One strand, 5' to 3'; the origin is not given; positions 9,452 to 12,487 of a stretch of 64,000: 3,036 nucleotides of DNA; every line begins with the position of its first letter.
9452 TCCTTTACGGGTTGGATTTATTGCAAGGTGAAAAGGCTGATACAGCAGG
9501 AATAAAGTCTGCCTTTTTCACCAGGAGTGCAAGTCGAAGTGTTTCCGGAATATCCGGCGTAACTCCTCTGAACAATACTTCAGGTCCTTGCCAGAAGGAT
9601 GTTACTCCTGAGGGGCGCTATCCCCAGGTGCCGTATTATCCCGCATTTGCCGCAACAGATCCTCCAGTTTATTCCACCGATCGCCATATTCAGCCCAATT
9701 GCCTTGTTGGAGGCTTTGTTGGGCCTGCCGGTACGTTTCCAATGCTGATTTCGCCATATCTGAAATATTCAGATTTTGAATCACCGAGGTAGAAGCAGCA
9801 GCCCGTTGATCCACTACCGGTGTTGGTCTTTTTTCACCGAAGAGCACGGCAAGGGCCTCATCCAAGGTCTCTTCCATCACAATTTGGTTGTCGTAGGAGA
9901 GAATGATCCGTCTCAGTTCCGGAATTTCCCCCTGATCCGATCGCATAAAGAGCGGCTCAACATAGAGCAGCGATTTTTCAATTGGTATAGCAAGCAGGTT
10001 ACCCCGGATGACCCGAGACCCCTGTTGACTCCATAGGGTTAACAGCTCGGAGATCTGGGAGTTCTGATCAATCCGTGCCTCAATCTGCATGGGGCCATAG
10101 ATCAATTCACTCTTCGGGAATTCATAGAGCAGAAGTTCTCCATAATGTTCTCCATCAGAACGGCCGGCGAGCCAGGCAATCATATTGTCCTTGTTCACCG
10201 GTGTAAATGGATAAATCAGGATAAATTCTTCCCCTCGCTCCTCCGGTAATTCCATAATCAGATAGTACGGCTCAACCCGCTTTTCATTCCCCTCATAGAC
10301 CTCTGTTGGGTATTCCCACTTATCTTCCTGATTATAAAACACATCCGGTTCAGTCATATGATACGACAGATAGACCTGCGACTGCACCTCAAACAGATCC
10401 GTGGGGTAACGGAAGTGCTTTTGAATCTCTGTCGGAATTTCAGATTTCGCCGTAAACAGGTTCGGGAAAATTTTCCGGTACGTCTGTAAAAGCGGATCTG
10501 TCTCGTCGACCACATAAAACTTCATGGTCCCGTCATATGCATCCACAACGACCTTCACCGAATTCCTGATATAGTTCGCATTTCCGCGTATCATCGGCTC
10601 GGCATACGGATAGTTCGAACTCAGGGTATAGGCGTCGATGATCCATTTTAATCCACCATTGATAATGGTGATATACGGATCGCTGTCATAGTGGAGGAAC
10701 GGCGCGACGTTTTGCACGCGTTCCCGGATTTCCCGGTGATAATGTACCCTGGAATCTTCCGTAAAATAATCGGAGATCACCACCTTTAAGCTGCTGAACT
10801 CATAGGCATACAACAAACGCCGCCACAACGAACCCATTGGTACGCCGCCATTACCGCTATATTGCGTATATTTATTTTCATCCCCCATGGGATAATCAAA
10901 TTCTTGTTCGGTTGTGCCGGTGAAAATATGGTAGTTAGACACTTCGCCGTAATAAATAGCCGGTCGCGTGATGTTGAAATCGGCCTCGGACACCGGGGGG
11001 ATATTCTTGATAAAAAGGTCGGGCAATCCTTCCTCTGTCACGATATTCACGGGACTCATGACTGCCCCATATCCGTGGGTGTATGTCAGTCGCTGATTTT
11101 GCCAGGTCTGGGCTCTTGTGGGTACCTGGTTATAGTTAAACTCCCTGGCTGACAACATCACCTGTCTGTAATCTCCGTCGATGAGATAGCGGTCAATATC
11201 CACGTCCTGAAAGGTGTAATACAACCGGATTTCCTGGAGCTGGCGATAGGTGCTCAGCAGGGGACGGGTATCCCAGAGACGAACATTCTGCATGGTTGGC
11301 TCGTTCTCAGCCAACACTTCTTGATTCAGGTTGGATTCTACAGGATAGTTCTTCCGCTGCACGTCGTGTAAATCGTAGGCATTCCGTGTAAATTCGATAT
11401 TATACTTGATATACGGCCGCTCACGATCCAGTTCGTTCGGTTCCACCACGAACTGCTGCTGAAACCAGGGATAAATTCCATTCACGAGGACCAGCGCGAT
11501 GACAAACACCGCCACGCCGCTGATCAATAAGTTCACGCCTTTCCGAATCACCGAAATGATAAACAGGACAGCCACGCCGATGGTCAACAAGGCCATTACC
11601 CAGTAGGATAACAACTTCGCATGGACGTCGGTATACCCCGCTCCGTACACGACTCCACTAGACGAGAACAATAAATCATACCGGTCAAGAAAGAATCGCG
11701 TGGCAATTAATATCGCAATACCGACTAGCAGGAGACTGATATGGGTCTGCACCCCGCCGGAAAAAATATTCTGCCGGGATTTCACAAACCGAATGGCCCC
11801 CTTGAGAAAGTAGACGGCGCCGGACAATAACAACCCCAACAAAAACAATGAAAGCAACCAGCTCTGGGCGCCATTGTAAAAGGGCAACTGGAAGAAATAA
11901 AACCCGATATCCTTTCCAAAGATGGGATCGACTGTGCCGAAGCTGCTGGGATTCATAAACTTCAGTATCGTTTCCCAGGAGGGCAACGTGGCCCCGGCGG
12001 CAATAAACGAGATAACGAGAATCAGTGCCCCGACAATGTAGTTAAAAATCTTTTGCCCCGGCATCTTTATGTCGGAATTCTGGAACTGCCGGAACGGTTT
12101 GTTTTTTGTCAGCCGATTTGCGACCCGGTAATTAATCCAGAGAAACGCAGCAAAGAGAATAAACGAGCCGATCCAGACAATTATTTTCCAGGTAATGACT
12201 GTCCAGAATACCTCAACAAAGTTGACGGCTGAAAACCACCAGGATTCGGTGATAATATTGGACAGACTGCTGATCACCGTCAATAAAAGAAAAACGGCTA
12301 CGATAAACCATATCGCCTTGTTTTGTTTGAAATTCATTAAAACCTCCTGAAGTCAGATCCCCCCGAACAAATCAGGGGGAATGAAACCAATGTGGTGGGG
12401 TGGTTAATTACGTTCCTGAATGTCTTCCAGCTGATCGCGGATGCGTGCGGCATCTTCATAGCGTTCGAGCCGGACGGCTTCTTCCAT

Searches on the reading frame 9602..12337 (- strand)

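Call 22: search_protein_families(library=pfam, proteins=[window:9602-12337:-])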
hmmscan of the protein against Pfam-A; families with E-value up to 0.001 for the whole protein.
window:9602-12337:- (911 aa): 1 family
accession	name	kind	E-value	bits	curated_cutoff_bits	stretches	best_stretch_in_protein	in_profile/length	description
PF03699.18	UPF0182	-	9.4e-304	1009.9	27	1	9-769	2-770/770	Uncharacterised protein family (UPF0182)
